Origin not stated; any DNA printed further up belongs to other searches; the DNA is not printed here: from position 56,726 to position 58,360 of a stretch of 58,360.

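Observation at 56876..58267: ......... intein inside a UDP-glucuronate decarboxylase-like sugar-nucleotide enzyme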

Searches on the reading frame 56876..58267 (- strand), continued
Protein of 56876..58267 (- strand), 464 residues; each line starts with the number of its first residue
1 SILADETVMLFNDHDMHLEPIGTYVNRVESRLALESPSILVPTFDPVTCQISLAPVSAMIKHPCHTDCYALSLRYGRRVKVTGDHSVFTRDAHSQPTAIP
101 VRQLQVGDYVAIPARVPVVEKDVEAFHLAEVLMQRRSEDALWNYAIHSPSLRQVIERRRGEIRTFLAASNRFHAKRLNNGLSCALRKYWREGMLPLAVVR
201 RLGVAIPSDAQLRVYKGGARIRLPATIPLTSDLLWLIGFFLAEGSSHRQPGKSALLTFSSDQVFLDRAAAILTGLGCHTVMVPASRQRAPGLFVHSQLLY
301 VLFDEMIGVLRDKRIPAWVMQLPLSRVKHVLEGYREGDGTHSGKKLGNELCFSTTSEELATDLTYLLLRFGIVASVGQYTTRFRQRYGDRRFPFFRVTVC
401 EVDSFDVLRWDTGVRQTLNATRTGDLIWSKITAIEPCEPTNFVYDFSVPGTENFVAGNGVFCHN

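Call 61: search_protein_families(library=ncbifam, proteins=[P0133, P0135, P0136, P0141, P0143, P0149, P0180, P0187, P0134], max_evalue=0.00001)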
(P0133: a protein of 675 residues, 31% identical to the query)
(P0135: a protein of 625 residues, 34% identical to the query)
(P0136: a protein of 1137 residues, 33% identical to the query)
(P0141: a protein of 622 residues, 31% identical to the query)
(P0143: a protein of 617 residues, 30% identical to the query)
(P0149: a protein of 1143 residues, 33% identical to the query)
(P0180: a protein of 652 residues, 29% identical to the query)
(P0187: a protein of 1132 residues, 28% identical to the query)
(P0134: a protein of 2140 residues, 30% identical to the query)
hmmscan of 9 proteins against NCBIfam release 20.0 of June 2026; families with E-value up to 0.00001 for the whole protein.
P0133 (675 aa): 5 families
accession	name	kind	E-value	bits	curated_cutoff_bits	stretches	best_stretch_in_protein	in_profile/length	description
NF045703.1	rSAM_Tes_intein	exception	2.5e-22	78.5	1700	1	156-586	192-613/1040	tetraether lipid synthase Tes, intein-containing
NF011491.0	PRK14898.1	equivalog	3.2e-14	51.9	783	1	177-557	132-462/860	DNA-directed RNA polymerase subunit A''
NF011303.0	PRK14715.1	equivalog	4.5e-09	34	1585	1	199-505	973-1281/1627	DNA-directed DNA polymerase II large subunit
NF005852.0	PRK07773.1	equivalog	1e-06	27.3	780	0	172-246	429-498/886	replicative DNA helicase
NF011302.0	PRK14714.1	equivalog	8.6e-06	23.6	1791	1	162-263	975-1076/1350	DNA-directed DNA polymerase II large subunit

P0135 (625 aa): 3 families
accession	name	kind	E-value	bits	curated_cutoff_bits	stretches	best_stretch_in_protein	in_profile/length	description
NF011491.0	PRK14898.1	equivalog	8.9e-16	57.1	783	1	96-421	134-384/860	DNA-directed RNA polymerase subunit A''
NF005852.0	PRK07773.1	equivalog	9.5e-10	37.4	780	0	493-524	804-835/886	replicative DNA helicase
TIGR01445.1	intein_Nterm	domain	3.8e-07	31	24.5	1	58-134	2-82/83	intein N-terminal splicing region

P0136 (1137 aa): 7 families
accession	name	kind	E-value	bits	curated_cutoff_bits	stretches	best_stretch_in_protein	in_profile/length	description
NF011491.0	PRK14898.1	equivalog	6.7e-27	93.9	783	2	650-987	120-384/860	DNA-directed RNA polymerase subunit A''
NF005852.0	PRK07773.1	equivalog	3.9e-20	71.8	780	1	72-533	398-827/886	replicative DNA helicase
NF011418.0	PRK14845.1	equivalog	1.7e-18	65.8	756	2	666-993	58-283/1049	translation initiation factor IF-2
TIGR01445.1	intein_Nterm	domain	5.1e-13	49.8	24.5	1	624-703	2-82/83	intein N-terminal splicing region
NF045703.1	rSAM_Tes_intein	exception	1.1e-12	46.6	1700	2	662-1067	210-606/1040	tetraether lipid synthase Tes, intein-containing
NF011302.0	PRK14714.1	equivalog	4.2e-11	41.1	1791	1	636-760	963-1075/1350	DNA-directed DNA polymerase II large subunit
TIGR01443.1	intein_Cterm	domain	4.6e-10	39.4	15.6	0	514-533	4-24/24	intein C-terminal splicing region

P0141 (622 aa): 6 families
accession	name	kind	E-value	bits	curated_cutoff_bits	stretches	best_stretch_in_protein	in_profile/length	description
NF011491.0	PRK14898.1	equivalog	1.4e-17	63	783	1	133-473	119-386/860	DNA-directed RNA polymerase subunit A''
NF045703.1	rSAM_Tes_intein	exception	2.8e-14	51.9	1700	1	144-566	208-610/1040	tetraether lipid synthase Tes, intein-containing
NF011418.0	PRK14845.1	equivalog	2.9e-09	35.3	756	1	515-567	426-475/1049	translation initiation factor IF-2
TIGR01445.1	intein_Nterm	domain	8.7e-09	36.3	24.5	1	110-187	4-82/83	intein N-terminal splicing region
NF011302.0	PRK14714.1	equivalog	2.2e-07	28.8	1791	1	118-197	961-1039/1350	DNA-directed DNA polymerase II large subunit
TIGR01443.1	intein_Cterm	domain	2.8e-06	27.4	15.6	0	544-567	1-24/24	intein C-terminal splicing region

P0143 (617 aa): 6 families
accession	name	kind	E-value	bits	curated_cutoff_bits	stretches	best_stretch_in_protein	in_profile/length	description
NF011491.0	PRK14898.1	equivalog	4.1e-19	68.1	783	1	145-478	117-394/860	DNA-directed RNA polymerase subunit A''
NF011303.0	PRK14715.1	equivalog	4.5e-14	50.5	1585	1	147-462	937-1256/1627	DNA-directed DNA polymerase II large subunit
NF045703.1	rSAM_Tes_intein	exception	4e-12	44.8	1700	1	156-555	206-606/1040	tetraether lipid synthase Tes, intein-containing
NF011302.0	PRK14714.1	equivalog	1.8e-09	35.7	1791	1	134-256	963-1088/1350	DNA-directed DNA polymerase II large subunit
NF005852.0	PRK07773.1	equivalog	3.5e-08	32.2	780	0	150-233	423-501/886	replicative DNA helicase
TIGR01445.1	intein_Nterm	domain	2.8e-06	28.2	24.5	1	122-201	2-82/83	intein N-terminal splicing region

P0149 (1143 aa): 8 families
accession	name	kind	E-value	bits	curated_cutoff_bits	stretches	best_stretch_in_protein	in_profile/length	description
NF011491.0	PRK14898.1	equivalog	1.5e-25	89.4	783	1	363-746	111-391/860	DNA-directed RNA polymerase subunit A''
NF045703.1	rSAM_Tes_intein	exception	9.1e-18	63.5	1700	2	514-745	298-518/1040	tetraether lipid synthase Tes, intein-containing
NF003157.0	PRK04132.1-2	equivalog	2.9e-09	35.5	1103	1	584-752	161-324/864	replication factor C small subunit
TIGR01445.1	intein_Nterm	domain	1.9e-08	35.2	24.5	1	336-424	3-82/83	intein N-terminal splicing region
NF005852.0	PRK07773.1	equivalog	1.9e-08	33.1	780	0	675-743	596-668/886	replicative DNA helicase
NF038098.1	GyrA_w_intein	exception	6.2e-07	27.7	1850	1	598-743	242-390/1232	intein-containing DNA gyrase subunit A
TIGR01443.1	intein_Cterm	domain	9.1e-07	28.9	15.6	1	803-826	1-24/24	intein C-terminal splicing region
NF011302.0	PRK14714.1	equivalog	4.8e-06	24.4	1791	0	371-430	976-1035/1350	DNA-directed DNA polymerase II large subunit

P0180 (652 aa): 4 families
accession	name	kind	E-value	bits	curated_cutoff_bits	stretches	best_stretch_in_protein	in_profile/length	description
NF011491.0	PRK14898.1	equivalog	3.6e-14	51.8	783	1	201-510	132-389/860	DNA-directed RNA polymerase subunit A''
NF045703.1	rSAM_Tes_intein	exception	6.2e-14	50.8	1700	1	193-600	203-613/1040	tetraether lipid synthase Tes, intein-containing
TIGR01445.1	intein_Nterm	domain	5.5e-07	30.5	24.5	1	175-241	13-82/83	intein N-terminal splicing region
NF011302.0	PRK14714.1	equivalog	9.6e-07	26.7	1791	1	172-279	960-1066/1350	DNA-directed DNA polymerase II large subunit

P0187 (1132 aa): 10 families
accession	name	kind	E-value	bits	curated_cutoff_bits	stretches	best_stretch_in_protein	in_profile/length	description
NF003218.0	PRK04184.1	equivalog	4.1e-181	603.2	274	3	708-1129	108-523/539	DNA topoisomerase VI subunit B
TIGR01052.1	top6b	equivalog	1.2e-145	485.7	380.7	3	708-1100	98-488/488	DNA topoisomerase VI subunit B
NF011439.0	PRK14868.1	equivalog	7.1e-143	477.5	1310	4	895-1110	482-697/795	DNA topoisomerase VI subunit B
NF011438.0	PRK14867.1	equivalog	2.3e-94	317.1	1143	4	888-1108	431-654/659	DNA topoisomerase VI subunit B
NF011491.0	PRK14898.1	equivalog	7.2e-26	90.5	783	1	232-608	74-384/860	DNA-directed RNA polymerase subunit A''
NF011303.0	PRK14715.1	equivalog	3.4e-21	74.1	1585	1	238-698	900-1366/1627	DNA-directed DNA polymerase II large subunit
NF005852.0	PRK07773.1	equivalog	6e-14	51.3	780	0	538-638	589-691/886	replicative DNA helicase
NF038098.1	GyrA_w_intein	exception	8.2e-10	37.2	1850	1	473-611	242-389/1232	intein-containing DNA gyrase subunit A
TIGR01445.1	intein_Nterm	domain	4.1e-09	37.3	24.5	1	235-325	2-83/83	intein N-terminal splicing region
NF011302.0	PRK14714.1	equivalog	2.8e-07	28.5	1791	1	272-387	978-1090/1350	DNA-directed DNA polymerase II large subunit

P0134 (2140 aa): 30 families (the best 25 are shown)
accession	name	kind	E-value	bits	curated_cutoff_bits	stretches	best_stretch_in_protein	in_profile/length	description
NF058587.1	archaellum_moto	equivalog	1e-112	377.6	550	3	156-398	33-289/527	archaellum flagellar ATPase motor FlaI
NF011491.0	PRK14898.1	equivalog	9.1e-103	344.9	783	3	950-1427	76-544/860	DNA-directed RNA polymerase subunit A''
NF053672.1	bindosome_BasE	exception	2.2e-53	181.8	1000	3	148-401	38-287/512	bindosome assembly system ATPase subunit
NF005852.0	PRK07773.1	equivalog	1.2e-49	169.5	780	2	1203-1428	595-828/886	replicative DNA helicase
NF003159.0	PRK04132.1-4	equivalog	1.5e-46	158.9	999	2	608-799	157-337/852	replication factor C small subunit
NF003157.0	PRK04132.1-2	equivalog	1.1e-44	152.6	1103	3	692-805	239-351/864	replication factor C small subunit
NF045703.1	rSAM_Tes_intein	exception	2.4e-40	138.2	1700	2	441-764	200-512/1040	tetraether lipid synthase Tes, intein-containing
NF011418.0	PRK14845.1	equivalog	2.9e-40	137.9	756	2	996-1318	64-321/1049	translation initiation factor IF-2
TIGR03819.1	heli_sec_ATPase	hypoth_equivalog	1.3e-34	120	373.15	2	243-398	40-192/340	TadA family conjugal transfer-associated ATPase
TIGR01445.1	intein_Nterm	domain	1.9e-34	118.5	24.5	3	399-494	2-83/83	intein N-terminal splicing region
NF011303.0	PRK14715.1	equivalog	4e-33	113.7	1585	2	399-773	897-1271/1627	DNA-directed DNA polymerase II large subunit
NF003158.0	PRK04132.1-3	equivalog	1.3e-27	95.4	1750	0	879-935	513-568/1437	replication factor C small subunit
TIGR02788.1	VirB11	equivalog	1.2e-25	90.2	249.95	2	1422-1487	175-241/308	P-type DNA transfer ATPase VirB11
NF038098.1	GyrA_w_intein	exception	9.4e-24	83.4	1850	2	1204-1427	320-538/1232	intein-containing DNA gyrase subunit A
TIGR02782.1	TrbB_P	equivalog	1e-21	77.5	304.55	1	1423-1485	171-229/303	P-type conjugative transfer ATPase TrbB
TIGR01443.1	intein_Cterm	domain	3.6e-17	62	15.6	0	904-928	1-24/24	intein C-terminal splicing region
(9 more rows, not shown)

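Call 62: fold_search(model_id=the predicted structure, library=pdb)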
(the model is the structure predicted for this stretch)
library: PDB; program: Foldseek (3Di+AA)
matches with E <= 10: 627; with E <= 0.001: 77
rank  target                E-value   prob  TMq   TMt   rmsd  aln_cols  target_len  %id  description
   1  2cw7                  6.6e-31  1.00  0.70  0.61   9.4       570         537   21  Crystal structure of intein homing endonuclease II (released 2006-04-18)
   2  7qss                  1.0e-19  1.00  0.61  0.65   6.5       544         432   16  Crystal structure of homing endonuclease-associated TliVMA intein (C1A) (released 2022-03-30)
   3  7qsu                  3.1e-19  1.00  0.62  0.77   5.2       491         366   17  Crystal structure of homing endonuclease-associated TliVMA intein (C1A, d333-339) (released 2022-03-30)
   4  7qst                  2.0e-16  1.00  0.54  0.68   7.2       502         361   14  Crystal structure of homing endonuclease-associated PhoVMA intein (C1A) (released 2022-03-30)
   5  1dq3                  3.1e-14  1.00  0.53  0.54   7.2       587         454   11  CRYSTAL STRUCTURE OF AN ARCHAEAL INTEIN-ENCODED HOMING ENDONUCLEASE PI-PFUI (released 2000-07-05)
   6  1ef0_A                2.2e-11  1.00  0.37  0.40  25.4       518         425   11  CRYSTAL STRUCTURE OF PI-SCEI MINIPRECURSOR (released 2000-06-07)
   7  1vde_B                3.8e-11  1.00  0.38  0.40  26.0       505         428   11  PI-SCEI, A HOMING ENDONUCLEASE WITH PROTEIN SPLICING ACTIVITY (released 1998-04-08)
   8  1vde_A                1.4e-10  1.00  0.38  0.41  26.1       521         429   11  PI-SCEI, A HOMING ENDONUCLEASE WITH PROTEIN SPLICING ACTIVITY (released 1998-04-08)
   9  1jva_B                4.3e-10  1.00  0.38  0.41  26.1       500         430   12  CRYSTAL STRUCTURE OF THE VMA1-DERIVED ENDONUCLEASE BEARING THE N AND C EXTEIN PROPEPTIDES (released 2002-08-29)
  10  1um2_A                2.3e-09  1.00  0.42  0.45  26.1       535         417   12  Crystal Structure of the Vma1-Derived Endonuclease with the Ligated Extein Segment (released 2004-09-22)
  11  1ef0_B                3.9e-09  1.00  0.36  0.41  26.3       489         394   12  CRYSTAL STRUCTURE OF PI-SCEI MINIPRECURSOR (released 2000-06-07)
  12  1jva_A                6.8e-09  1.00  0.36  0.39  26.3       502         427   11  CRYSTAL STRUCTURE OF THE VMA1-DERIVED ENDONUCLEASE BEARING THE N AND C EXTEIN PROPEPTIDES (released 2002-08-29)
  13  1um2_B                7.6e-09  1.00  0.43  0.47  25.5       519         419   12  Crystal Structure of the Vma1-Derived Endonuclease with the Ligated Extein Segment (released 2004-09-22)
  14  1lws_A                8.0e-09  1.00  0.37  0.40  27.2       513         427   13  Crystal structure of the intein homing endonuclease PI-SceI bound to its recognition sequence (released 2002-09-27)
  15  1dfa                  2.2e-08  1.00  0.44  0.49   8.4       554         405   10  CRYSTAL STRUCTURE OF PI-SCEI IN C2 SPACE GROUP (released 1999-12-08)
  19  2lqm_MODEL_1_A        2.8e-06  1.00  0.22  0.55   6.3       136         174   19  Solution Structures of RadA intein from Pyrococcus horikoshii (released 2012-05-16)
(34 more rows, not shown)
